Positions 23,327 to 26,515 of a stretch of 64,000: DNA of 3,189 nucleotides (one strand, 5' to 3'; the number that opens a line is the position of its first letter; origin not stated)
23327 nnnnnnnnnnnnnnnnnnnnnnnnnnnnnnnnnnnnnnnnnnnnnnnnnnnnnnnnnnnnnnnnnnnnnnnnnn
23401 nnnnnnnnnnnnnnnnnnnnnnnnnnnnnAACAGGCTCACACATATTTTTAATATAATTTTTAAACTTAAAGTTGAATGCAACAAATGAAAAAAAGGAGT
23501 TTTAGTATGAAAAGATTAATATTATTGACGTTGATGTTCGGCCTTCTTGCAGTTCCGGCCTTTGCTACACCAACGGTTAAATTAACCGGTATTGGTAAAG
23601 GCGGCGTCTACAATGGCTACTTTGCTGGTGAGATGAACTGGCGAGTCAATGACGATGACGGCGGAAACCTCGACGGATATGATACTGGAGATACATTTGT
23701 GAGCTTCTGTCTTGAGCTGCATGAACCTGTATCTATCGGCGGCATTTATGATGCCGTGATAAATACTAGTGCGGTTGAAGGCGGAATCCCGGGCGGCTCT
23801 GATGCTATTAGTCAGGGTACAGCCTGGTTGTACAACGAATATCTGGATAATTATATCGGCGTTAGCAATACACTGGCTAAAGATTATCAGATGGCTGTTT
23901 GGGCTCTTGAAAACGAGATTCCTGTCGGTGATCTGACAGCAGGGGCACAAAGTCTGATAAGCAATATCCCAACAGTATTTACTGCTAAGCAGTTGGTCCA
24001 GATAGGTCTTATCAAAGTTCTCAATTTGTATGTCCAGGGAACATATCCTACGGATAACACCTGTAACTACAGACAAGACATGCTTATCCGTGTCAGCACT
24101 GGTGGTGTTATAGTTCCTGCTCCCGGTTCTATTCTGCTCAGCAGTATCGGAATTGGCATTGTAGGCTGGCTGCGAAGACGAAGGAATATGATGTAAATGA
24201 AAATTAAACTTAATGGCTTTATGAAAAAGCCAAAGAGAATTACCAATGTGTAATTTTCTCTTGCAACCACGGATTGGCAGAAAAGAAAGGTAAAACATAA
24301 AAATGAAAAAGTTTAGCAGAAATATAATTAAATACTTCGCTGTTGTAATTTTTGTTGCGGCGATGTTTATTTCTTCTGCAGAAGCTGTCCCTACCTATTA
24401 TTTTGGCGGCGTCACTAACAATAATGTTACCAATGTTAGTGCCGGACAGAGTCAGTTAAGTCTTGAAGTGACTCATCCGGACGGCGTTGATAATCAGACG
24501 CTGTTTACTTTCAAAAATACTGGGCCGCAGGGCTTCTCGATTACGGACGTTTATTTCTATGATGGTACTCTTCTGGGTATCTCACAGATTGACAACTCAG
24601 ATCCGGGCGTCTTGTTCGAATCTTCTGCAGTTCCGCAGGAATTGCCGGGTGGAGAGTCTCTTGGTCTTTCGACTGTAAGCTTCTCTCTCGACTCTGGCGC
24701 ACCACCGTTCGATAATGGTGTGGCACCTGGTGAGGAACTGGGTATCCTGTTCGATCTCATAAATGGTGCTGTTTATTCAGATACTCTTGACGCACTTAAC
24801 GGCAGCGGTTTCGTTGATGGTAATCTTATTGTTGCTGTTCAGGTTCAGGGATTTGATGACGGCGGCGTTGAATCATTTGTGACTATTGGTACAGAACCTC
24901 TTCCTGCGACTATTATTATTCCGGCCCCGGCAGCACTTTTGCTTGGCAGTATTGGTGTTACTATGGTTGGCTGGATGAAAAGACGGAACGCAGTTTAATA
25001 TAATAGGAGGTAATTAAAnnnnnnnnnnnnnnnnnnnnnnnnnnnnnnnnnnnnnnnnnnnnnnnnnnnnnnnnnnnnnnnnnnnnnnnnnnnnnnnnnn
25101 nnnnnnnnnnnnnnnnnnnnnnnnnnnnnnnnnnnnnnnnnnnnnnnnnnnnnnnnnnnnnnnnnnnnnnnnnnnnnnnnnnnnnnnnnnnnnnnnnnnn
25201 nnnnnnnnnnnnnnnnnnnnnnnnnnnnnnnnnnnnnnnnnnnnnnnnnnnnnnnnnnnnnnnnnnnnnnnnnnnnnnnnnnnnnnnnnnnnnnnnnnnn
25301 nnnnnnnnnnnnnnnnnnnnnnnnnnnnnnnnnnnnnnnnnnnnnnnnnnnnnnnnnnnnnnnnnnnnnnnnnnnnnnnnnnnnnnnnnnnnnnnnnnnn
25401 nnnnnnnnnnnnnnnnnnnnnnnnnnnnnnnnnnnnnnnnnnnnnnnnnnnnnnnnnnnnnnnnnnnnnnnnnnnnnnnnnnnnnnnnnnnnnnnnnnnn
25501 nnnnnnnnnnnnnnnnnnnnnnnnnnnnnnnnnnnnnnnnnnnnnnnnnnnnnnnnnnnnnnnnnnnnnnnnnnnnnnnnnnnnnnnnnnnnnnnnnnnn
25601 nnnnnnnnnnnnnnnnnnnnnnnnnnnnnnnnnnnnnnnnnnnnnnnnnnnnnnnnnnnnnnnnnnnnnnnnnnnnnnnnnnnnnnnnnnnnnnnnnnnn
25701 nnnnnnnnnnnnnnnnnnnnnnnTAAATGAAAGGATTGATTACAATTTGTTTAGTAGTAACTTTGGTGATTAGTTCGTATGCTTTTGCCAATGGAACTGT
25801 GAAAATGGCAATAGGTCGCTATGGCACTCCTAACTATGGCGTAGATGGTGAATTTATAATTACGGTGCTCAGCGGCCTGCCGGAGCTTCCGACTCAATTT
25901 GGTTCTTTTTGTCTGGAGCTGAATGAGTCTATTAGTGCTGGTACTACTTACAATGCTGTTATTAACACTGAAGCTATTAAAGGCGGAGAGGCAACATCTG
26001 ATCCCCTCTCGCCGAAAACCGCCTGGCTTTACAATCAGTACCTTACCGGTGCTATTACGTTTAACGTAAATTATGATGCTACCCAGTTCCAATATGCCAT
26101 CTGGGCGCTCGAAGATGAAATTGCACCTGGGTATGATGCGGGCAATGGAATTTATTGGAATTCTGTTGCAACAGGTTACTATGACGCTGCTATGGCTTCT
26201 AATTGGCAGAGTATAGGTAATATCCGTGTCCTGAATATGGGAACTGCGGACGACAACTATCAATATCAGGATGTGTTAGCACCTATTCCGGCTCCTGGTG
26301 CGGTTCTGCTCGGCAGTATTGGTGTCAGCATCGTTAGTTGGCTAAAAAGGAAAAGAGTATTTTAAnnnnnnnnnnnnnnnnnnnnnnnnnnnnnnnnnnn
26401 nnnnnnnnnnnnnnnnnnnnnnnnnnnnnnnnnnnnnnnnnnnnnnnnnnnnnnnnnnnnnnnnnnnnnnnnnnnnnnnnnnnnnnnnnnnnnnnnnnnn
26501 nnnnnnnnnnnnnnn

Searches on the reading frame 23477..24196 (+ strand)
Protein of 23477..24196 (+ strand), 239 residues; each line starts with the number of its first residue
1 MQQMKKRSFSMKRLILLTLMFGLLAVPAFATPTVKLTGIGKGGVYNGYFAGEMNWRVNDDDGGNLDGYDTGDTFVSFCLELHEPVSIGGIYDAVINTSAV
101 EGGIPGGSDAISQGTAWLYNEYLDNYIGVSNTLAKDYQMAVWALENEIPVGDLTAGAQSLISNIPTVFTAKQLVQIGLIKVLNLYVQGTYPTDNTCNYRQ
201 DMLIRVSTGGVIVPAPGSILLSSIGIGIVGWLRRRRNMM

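Call 10: search_protein_families(library=ncbifam, proteins=[window:23477-24196:+], max_evalue=0.1)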
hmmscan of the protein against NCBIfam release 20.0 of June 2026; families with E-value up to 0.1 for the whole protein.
window:23477-24196:+ (239 aa): 6 families
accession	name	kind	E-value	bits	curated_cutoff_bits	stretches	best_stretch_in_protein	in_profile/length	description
TIGR02595.1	PEP_CTERM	domain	0.0072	17.1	16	1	213-236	1-24/24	PEP-CTERM sorting domain-containing protein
NF038126.1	PEP_CTERM_FxDxF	subfamily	0.02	15.1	50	1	182-236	117-165/165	FxDxF family PEP-CTERM protein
NF038129.1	PEP_NF038129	equivalog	0.027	14.3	65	1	211-236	169-194/194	NF038129 family PEP-CTERM protein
NF041538.1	PEP_EDSA_1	subfamily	0.03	14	100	1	211-236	283-307/307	EDSAP-1 family PEP-CTERM protein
TIGR04174.1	IPTL_CTERM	subfamily_domain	0.035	14.4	20.5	0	218-236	8-26/27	IPTL-CTERM sorting domain-containing protein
NF038124.1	PEP_CTERM_TLD_A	exception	0.047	13.3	100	1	212-236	210-234/235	PEP_CTERM-anchored TLD domain-containing protein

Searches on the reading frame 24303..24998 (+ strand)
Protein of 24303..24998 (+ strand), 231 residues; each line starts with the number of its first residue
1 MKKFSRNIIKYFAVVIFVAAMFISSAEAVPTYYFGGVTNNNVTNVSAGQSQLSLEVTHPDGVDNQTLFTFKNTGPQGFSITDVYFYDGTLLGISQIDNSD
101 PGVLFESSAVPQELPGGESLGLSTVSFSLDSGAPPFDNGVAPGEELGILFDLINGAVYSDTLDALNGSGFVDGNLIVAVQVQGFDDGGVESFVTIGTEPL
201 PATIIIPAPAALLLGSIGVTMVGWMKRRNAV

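Call 10: search_protein_families(library=ncbifam, proteins=[window:24303-24998:+], max_evalue=0.1)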
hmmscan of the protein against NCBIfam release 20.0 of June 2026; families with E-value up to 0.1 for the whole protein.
window:24303-24998:+ (231 aa): 1 family
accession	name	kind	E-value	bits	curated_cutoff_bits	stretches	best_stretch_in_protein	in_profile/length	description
NF038129.1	PEP_NF038129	equivalog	0.0028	17.5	65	1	155-229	123-194/194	NF038129 family PEP-CTERM protein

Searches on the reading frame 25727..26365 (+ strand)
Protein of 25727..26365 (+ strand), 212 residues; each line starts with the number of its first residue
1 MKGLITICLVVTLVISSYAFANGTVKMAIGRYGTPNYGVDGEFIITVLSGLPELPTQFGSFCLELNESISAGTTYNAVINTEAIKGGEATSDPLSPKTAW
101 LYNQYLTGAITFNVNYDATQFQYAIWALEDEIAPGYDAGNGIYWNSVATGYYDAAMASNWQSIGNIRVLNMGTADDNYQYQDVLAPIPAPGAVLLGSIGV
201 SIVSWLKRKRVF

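Call 10: search_protein_families(library=ncbifam, proteins=[window:25727-26365:+], max_evalue=0.1)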
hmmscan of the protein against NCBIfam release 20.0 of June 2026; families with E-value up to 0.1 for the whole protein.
window:25727-26365:+ (212 aa): 1 family
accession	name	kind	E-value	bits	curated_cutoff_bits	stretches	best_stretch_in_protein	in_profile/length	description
NF041599.1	reg_PtrA_PA2808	domain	0.088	12.8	31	0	1-23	1-23/46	co-regulatory protein PtrA N-terminal domain-containing protein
